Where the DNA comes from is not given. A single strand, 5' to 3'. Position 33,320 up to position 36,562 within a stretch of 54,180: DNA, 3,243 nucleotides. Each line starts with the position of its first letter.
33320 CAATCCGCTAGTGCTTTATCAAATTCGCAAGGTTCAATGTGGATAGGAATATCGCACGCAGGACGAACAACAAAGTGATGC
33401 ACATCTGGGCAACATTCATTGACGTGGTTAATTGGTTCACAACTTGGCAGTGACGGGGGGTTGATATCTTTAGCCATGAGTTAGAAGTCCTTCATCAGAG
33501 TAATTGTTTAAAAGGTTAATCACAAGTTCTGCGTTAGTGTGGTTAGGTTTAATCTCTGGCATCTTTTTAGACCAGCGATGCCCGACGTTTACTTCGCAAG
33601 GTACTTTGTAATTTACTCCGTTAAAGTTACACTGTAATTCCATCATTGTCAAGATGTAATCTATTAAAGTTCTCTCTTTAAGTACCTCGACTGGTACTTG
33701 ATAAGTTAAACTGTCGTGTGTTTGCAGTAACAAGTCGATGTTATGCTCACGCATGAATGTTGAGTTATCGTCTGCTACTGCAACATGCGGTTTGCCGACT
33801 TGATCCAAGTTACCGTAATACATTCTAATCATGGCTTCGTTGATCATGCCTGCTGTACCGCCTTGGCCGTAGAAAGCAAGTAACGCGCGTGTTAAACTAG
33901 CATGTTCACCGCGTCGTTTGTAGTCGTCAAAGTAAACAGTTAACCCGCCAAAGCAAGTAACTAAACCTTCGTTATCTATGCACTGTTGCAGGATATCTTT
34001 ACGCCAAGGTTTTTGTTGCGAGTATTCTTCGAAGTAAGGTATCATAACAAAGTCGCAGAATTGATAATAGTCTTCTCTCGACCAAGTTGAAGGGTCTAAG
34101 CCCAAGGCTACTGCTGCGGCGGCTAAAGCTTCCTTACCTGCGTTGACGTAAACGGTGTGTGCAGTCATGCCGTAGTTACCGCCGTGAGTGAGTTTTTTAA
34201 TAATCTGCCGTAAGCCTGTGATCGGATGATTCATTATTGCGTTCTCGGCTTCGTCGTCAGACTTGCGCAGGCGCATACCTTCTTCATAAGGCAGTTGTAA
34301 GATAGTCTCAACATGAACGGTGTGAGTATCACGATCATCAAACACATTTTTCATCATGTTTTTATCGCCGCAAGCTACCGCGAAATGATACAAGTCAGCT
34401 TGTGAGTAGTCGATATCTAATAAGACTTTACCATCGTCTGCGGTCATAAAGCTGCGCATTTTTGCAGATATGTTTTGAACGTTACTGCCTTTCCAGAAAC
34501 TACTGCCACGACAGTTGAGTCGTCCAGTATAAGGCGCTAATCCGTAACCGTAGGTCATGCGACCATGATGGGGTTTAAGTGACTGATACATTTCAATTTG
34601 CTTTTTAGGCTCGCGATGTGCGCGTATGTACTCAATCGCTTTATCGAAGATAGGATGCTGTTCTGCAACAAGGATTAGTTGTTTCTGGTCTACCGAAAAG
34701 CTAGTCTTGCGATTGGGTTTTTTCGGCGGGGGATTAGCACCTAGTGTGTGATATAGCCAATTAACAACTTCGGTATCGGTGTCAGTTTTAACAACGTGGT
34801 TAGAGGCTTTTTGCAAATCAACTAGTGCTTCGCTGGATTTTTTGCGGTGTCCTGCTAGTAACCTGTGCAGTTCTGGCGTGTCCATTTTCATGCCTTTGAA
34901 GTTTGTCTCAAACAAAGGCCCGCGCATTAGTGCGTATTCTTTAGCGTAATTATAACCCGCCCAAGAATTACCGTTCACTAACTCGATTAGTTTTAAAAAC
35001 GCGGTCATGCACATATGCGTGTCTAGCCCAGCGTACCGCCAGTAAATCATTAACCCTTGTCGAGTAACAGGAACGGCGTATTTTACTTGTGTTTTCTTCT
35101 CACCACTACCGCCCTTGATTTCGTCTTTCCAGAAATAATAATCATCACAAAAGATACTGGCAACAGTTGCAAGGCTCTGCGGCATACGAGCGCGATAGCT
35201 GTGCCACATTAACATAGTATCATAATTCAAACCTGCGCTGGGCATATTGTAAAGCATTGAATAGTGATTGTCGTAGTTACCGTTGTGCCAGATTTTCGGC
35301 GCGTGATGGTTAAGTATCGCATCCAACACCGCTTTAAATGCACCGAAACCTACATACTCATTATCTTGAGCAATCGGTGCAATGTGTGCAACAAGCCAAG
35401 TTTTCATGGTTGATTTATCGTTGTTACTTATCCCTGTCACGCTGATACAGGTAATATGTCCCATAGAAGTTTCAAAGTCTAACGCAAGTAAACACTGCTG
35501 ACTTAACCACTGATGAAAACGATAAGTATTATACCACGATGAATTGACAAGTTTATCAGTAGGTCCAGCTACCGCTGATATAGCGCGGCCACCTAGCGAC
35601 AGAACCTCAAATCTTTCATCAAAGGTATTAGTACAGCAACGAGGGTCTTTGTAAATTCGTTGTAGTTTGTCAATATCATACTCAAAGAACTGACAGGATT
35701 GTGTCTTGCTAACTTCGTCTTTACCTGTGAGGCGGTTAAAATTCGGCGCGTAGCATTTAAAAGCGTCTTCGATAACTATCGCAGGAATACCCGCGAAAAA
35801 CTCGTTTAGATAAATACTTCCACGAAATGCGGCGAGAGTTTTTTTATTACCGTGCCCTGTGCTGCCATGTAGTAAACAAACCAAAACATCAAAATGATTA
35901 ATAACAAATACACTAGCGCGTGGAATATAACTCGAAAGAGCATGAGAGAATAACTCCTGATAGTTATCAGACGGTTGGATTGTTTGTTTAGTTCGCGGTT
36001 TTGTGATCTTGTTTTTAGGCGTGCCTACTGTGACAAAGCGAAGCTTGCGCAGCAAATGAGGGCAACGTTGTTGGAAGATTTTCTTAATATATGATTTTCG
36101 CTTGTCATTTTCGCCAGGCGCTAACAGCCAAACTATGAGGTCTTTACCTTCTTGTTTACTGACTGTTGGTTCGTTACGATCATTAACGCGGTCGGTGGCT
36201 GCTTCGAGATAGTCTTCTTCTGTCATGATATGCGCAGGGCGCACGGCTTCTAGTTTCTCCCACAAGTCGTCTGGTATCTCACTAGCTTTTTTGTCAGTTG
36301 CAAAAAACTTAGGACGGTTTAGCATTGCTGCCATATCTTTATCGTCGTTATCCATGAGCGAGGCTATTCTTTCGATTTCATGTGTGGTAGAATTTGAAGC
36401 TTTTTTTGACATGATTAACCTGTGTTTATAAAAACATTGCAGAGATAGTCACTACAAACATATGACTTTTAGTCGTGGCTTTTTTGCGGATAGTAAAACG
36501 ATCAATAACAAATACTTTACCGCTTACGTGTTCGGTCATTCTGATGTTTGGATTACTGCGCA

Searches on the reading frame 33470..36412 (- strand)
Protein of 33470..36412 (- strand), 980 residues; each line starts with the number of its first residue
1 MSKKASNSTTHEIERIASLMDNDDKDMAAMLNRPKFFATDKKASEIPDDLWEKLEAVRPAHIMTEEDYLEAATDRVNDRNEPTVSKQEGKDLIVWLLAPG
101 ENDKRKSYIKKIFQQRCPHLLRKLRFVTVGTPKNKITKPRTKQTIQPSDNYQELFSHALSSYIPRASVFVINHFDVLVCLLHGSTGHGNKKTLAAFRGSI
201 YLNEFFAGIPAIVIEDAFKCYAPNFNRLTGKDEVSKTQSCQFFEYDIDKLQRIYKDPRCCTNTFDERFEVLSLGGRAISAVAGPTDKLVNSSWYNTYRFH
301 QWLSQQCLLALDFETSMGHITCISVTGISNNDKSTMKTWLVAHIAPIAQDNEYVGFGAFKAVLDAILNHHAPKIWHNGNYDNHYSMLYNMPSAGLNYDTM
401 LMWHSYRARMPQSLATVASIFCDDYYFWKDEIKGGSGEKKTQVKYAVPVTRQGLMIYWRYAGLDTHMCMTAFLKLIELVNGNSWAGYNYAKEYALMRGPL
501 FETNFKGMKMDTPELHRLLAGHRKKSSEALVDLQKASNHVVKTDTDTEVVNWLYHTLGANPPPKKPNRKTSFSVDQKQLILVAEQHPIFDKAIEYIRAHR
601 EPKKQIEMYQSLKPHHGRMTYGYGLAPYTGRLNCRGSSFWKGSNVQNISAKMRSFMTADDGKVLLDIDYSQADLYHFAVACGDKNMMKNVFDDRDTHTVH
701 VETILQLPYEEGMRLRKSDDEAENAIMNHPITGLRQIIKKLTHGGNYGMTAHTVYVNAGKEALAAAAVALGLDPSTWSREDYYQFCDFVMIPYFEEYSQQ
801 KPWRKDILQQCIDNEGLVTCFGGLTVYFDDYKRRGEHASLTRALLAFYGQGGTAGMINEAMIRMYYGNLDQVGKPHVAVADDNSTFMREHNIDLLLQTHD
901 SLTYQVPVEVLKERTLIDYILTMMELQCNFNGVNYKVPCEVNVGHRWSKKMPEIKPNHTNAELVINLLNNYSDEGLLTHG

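Call 22: search_protein_families(library=phrogs, proteins=[window:33470-36412:-])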
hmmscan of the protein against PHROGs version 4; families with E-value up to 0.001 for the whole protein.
window:33470-36412:- (980 aa): 3 families
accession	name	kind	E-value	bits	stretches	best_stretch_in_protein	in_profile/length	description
phrog_17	-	DNA, RNA and nucleotide metabolism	1.4e-38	133.7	1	173-952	566-1235/1445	DNA polymerase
phrog_2573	-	DNA, RNA and nucleotide metabolism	4.4e-09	37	1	654-759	8-110/336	DNA polymerase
phrog_5995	-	DNA, RNA and nucleotide metabolism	0.00013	22.6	1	792-952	30-180/236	DNA polymerase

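Call 41: find_homologous_proteins(query=window:33470-36412:-, max_evalue=1e-50)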
Query window:33470-36412:- (980 aa): 13 proteins with E <= 1e-50 among 8000 candidates.
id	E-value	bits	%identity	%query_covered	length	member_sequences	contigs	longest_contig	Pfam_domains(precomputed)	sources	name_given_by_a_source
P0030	0.0e+0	2323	100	100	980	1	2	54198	PF00476.27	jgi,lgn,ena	-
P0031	0.0e+0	1644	70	99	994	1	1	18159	PF00476.27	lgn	-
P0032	0.0e+0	1603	69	98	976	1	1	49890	PF00476.27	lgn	-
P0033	0.0e+0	1124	54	96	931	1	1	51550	PF00476.27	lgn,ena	-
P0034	0.0e+0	1091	52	94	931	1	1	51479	PF00476.27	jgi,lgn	-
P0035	0.0e+0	1060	51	94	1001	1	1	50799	PF00476.27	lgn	-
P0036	0.0e+0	1041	50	94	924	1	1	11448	PF00476.27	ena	-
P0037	0.0e+0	1036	51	94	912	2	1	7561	PF00476.27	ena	-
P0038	0.0e+0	1032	50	94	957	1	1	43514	PF00476.27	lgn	-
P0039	1.1e-243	830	45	91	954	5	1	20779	PF00476.27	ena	-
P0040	3.1e-238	812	43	93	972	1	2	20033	PF00476.27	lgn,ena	-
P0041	4.2e-238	811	43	93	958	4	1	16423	PF00476.27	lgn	-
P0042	4.0e-235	801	43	94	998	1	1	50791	PF00476.27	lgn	-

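Call 42: find_encoding_contigs(protein=P0032, flank=10000, max_places=2)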
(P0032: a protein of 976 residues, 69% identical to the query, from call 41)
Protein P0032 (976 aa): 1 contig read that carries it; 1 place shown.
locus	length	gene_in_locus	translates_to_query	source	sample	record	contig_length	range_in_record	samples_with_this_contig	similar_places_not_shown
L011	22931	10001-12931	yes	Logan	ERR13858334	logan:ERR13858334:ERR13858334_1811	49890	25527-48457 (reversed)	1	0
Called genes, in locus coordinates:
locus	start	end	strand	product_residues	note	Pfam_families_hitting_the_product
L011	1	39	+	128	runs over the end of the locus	-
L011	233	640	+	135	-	-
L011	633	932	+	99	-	-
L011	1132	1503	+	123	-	-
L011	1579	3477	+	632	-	PF01443:Viral_helicase1 (faint), PF13086:AAA_11 (faint), PF13245:AAA_19, PF13604:AAA_30, PF18335:SH3_13, PF13538:UvrD_C_2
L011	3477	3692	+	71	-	-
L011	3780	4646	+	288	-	-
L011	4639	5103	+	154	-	-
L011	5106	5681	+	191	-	-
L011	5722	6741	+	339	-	PF12705:PDDEXK_1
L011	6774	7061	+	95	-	-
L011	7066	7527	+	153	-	-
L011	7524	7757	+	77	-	-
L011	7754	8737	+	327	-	PF13479:AAA_24 (weak)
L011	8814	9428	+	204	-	-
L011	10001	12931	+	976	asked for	PF00476:DNA_pol_A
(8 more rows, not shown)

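Call 43: find_encoding_contigs(protein=P0031, flank=10000, max_places=2)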
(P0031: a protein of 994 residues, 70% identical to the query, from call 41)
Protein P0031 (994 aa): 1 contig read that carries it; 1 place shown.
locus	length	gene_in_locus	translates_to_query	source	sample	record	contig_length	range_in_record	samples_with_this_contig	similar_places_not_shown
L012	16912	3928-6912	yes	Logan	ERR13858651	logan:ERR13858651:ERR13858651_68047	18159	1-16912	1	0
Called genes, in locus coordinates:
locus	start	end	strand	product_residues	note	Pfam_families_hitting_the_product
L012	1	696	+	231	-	?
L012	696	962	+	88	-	-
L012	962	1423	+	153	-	-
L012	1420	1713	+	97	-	-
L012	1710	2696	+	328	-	PF13479:AAA_24 (weak)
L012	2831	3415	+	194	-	-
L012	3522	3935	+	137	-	-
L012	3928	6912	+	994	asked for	PF00476:DNA_pol_A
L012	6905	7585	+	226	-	-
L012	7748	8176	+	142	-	PF18909:dGTP_diPhyd_N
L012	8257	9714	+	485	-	PF13148:DUF3987 (weak)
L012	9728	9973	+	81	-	-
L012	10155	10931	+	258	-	PF16473:Rv2179c-like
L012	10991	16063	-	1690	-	-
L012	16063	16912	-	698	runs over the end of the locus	?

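Call 55: find_encoding_contigs(protein=P0035, flank=10000, max_places=1)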
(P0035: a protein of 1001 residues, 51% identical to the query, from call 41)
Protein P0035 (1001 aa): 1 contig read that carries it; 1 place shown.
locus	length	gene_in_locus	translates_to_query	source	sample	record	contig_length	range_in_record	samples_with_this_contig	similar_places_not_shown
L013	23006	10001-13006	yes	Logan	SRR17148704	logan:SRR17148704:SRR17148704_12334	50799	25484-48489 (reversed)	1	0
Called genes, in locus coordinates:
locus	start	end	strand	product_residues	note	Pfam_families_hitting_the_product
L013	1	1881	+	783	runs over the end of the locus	PF01443:Viral_helicase1 (faint), PF13086:AAA_11 (faint), PF13245:AAA_19, PF13604:AAA_30, PF18335:SH3_13, PF13538:UvrD_C_2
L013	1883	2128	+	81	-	-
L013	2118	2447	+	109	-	-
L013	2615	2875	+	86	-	-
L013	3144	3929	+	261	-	PF01520:Amidase_3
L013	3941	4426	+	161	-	-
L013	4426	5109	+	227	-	-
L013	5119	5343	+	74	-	-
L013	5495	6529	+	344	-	PF12705:PDDEXK_1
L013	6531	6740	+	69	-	-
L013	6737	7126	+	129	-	-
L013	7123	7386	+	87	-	-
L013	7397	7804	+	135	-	-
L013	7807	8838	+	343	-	PF13479:AAA_24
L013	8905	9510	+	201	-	-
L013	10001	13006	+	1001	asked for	PF00476:DNA_pol_A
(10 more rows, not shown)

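Call 56: find_encoding_contigs(protein=P0033, flank=10000, max_places=1)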
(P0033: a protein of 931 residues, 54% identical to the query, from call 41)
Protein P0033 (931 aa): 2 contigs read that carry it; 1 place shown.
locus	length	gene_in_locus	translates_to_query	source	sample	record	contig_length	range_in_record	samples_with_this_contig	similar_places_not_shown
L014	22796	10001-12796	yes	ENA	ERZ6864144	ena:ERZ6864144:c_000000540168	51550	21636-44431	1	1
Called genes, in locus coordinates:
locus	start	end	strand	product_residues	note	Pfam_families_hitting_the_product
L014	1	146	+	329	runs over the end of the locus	-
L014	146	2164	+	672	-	PF01443:Viral_helicase1 (faint), PF13604:AAA_30, PF13245:AAA_19, PF18335:SH3_13, PF13538:UvrD_C_2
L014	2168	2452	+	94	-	-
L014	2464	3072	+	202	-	-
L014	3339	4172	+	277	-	PF01510:Amidase_2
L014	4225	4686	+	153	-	-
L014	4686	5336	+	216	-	-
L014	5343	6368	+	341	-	PF12705:PDDEXK_1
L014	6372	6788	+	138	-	-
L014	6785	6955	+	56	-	-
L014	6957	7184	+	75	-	-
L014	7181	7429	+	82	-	-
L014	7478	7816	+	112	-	-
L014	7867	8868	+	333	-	-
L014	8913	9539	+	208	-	-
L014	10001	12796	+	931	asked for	PF00476:DNA_pol_A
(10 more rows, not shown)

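Call 68: search_dna_similar(query=window:33470-36412:-, collection=phages, mode=protein, max_rows=15, max_evalue=1e-10)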
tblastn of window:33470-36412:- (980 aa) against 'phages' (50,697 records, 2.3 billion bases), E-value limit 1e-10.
Records with a match: 19; places in all: 19; records where one place covers at least 80% of the query: 0.
Best place of each record, by identity: <60% 19.
By first word of the organism name: Pseudomonas 16; Polaromonas 1; EBPR 1; Aeromonas 1.
By host as written in the record: Pseudomonas aeruginosa 12; - 3; Polaromonas sp. 1; Pseudomonas sp. 1; Psuedomonas aeruginosa 1; Aeromonas dhakensis 1.
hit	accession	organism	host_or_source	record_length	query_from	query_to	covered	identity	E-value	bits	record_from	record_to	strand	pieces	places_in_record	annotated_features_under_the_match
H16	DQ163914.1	Pseudomonas phage 119X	-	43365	190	950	78%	23.3%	1e-31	140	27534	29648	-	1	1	record has no annotation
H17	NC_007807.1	Pseudomonas phage 119X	Pseudomonas aeruginosa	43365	190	950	78%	23.3%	1e-31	140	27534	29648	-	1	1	119X_gp31: DNA polymerase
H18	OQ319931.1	Pseudomonas phage 20Aug470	Pseudomonas aeruginosa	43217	190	950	78%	23.2%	1e-31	140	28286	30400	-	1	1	hypothetical protein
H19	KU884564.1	Pseudomonas phage PaMx43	Pseudomonas aeruginosa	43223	320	950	64%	24.1%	1e-31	140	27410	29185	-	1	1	putative DNA polymerase I | ribosome_binding_site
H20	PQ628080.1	Pseudomonas phage Neko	Pseudomonas aeruginosa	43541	320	950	64%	24.1%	2e-31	139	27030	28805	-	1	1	DNA polymerase I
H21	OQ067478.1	Polaromonas phage Tiera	Polaromonas sp.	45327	312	959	66%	23.4%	1e-31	140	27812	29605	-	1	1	DNA polymerase I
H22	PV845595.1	Pseudomonas phage Ph_15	Pseudomonas aeruginosa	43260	320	950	64%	23.9%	1e-31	140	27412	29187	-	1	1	putative DNA polymerase I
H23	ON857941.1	Pseudomonas phage vB_PaeP_FBPa48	Pseudomonas sp.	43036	320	950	64%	23.9%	2e-31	140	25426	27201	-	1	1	DNA polymerase I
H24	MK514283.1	Pseudomonas phage vB_PaeP_TF17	Psuedomonas aeruginosa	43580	320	950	64%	23.9%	2e-31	139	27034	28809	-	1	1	putative DNA polymerase I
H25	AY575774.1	Pseudomonas phage PaP2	-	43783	320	950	64%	23.9%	2e-31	139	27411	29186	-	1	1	orf31: p31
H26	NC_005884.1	Pseudomonas phage PaP2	Pseudomonas aeruginosa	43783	320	950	64%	23.9%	2e-31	139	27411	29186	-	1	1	DNA polymerase I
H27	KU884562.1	Pseudomonas phage PaMx35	Pseudomonas aeruginosa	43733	320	950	64%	23.8%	6e-31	138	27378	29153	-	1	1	putative DNA polymerase I | ribosome_binding_site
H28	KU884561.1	Pseudomonas phage PaMx33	Pseudomonas aeruginosa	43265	320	950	64%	23.8%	1e-30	137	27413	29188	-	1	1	putative DNA polymerase I | ribosome_binding_site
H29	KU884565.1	Pseudomonas phage PaMx46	Pseudomonas aeruginosa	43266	320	950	64%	23.8%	1e-30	137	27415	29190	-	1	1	putative DNA polymerase I | ribosome_binding_site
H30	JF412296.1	EBPR podovirus 3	-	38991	320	834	53%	28.5%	2e-33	146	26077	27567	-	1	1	gp30: DNA polymerase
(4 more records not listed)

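Call 86: find_encoding_contigs(protein=P0042, flank=10000, max_places=1)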
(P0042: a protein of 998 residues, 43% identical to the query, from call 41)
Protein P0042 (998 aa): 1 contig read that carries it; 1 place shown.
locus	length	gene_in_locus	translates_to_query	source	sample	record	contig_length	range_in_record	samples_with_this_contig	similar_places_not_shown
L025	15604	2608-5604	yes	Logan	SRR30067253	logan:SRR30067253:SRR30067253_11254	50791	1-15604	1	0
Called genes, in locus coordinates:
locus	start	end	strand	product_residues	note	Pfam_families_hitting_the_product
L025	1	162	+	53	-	?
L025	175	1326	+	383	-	-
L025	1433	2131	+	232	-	-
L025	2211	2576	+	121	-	-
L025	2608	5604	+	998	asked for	PF00476:DNA_pol_A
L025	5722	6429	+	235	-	-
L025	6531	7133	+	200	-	-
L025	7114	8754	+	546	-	PF13148:DUF3987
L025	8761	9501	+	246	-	PF16473:Rv2179c-like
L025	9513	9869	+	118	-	-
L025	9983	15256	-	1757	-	-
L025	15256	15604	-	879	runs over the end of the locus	-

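Call 87: find_encoding_contigs(protein=P0034, flank=10000, max_places=1)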
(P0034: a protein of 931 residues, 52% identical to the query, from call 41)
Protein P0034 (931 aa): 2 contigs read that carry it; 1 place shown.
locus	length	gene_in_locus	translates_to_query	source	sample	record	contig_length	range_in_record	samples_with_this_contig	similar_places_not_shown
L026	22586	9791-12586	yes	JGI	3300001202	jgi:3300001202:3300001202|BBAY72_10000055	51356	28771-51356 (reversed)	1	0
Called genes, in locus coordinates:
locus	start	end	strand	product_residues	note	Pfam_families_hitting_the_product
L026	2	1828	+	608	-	?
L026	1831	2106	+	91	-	-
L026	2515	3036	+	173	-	-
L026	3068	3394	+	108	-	-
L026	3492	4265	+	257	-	PF01510:Amidase_2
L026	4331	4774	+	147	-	-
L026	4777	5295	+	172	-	-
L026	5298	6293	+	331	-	PF12705:PDDEXK_1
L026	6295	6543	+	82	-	-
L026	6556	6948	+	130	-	-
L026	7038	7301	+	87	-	-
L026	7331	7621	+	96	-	-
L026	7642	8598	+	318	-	PF13479:AAA_24 (weak)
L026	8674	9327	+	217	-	-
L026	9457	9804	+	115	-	-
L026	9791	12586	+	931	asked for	PF00476:DNA_pol_A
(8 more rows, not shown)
